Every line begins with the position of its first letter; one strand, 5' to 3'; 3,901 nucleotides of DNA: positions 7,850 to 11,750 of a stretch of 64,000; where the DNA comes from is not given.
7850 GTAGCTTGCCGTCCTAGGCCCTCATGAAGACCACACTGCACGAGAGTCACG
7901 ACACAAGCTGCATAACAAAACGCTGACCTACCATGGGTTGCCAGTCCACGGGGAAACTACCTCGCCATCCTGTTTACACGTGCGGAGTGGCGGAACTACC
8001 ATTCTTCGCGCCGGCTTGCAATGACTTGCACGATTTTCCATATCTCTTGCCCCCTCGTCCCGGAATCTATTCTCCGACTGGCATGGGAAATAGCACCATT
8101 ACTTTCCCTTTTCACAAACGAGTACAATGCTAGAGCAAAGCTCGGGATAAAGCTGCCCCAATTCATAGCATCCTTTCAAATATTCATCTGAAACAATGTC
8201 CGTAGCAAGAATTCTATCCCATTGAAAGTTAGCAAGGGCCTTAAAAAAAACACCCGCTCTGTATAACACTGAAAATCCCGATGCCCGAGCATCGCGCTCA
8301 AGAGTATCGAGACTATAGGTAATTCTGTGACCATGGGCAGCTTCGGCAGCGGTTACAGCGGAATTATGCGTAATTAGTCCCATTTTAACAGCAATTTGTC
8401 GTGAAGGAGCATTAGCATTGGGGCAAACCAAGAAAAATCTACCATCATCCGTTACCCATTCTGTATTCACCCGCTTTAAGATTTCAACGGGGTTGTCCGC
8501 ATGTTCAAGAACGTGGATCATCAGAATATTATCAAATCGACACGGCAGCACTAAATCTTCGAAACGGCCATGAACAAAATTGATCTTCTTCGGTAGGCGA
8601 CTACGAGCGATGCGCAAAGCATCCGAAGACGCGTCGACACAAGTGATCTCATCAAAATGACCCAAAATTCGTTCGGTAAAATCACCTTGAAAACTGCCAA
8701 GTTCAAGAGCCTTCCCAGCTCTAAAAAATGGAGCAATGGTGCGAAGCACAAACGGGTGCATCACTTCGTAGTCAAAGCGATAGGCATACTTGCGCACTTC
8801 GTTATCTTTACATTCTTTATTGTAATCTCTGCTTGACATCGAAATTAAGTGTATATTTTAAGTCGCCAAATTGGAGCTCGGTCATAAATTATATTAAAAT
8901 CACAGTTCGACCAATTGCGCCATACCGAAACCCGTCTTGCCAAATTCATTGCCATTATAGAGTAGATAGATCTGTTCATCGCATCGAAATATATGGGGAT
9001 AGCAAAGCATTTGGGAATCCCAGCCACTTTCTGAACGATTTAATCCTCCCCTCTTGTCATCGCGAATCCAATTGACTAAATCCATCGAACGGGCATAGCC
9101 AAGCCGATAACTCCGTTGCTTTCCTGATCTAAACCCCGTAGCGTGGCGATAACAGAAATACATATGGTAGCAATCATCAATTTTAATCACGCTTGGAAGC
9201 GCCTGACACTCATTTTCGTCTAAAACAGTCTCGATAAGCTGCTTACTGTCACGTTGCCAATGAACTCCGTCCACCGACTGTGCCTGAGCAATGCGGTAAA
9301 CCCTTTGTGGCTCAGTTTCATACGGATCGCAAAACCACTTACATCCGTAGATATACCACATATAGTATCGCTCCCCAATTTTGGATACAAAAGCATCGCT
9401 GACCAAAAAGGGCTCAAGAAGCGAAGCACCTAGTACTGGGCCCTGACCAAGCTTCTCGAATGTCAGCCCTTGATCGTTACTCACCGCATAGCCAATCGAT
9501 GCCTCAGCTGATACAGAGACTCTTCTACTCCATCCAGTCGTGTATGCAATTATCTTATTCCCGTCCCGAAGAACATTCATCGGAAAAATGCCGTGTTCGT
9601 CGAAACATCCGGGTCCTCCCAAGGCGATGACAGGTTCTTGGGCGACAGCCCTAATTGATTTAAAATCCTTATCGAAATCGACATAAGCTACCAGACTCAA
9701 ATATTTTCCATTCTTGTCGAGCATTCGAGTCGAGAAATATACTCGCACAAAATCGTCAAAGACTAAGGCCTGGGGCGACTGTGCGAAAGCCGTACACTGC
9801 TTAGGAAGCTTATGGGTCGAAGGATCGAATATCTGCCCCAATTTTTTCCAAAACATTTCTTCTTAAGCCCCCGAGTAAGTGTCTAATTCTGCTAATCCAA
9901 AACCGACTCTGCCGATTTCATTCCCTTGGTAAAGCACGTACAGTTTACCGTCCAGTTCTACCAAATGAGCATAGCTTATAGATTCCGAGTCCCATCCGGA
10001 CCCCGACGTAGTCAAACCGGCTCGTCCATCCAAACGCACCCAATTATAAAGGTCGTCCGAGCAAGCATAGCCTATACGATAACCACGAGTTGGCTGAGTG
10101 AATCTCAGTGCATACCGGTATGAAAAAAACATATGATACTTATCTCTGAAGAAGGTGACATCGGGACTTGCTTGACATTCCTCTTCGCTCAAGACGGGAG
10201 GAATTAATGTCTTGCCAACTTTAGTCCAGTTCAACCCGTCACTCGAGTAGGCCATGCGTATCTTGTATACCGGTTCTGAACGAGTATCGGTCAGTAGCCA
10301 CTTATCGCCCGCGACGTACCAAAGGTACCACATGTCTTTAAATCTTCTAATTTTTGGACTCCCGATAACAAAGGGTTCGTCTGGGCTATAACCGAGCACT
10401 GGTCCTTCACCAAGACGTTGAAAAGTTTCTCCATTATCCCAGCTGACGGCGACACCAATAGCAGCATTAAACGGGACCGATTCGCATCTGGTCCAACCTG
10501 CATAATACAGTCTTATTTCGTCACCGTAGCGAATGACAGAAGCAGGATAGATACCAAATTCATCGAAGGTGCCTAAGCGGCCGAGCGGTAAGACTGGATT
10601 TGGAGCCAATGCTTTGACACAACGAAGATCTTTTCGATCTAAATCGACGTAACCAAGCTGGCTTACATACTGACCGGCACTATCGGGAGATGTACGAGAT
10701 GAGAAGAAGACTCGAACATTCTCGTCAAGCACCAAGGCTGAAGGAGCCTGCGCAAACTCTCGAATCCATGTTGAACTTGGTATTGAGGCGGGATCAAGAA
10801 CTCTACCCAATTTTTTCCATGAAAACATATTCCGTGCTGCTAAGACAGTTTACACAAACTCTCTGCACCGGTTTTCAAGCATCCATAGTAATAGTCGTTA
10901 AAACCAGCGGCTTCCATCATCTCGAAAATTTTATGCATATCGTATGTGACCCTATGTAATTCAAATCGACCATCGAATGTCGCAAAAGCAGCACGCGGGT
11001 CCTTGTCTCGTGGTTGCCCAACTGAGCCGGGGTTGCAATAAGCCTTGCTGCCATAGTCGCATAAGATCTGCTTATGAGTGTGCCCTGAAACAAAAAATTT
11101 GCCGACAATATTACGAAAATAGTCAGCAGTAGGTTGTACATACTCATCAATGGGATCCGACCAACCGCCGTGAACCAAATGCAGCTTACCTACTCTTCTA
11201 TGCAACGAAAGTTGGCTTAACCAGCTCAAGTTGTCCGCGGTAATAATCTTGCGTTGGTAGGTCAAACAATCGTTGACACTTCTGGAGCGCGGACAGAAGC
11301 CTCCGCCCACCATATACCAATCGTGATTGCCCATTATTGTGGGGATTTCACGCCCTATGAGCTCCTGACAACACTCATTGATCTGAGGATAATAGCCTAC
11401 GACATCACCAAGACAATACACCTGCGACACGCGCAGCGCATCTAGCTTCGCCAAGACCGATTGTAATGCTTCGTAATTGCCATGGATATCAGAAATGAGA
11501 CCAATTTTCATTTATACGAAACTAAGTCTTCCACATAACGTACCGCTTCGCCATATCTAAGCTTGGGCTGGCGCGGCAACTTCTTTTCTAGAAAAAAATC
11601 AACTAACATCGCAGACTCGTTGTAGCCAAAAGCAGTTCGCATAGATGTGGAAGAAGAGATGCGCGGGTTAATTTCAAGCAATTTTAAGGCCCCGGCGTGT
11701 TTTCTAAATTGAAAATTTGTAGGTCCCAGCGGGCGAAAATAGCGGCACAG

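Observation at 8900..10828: Tandem paralogous BNR/Asp-box beta-propeller proteins inside a biosynthetic sugar operon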

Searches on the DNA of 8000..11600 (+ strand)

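Call 24: search_dna_similar(query=window:8000-11600:+, collection=ecoli_genomes, mode=distant, max_rows=10)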
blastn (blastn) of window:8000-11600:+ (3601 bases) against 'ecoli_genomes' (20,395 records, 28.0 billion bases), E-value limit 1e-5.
No match.
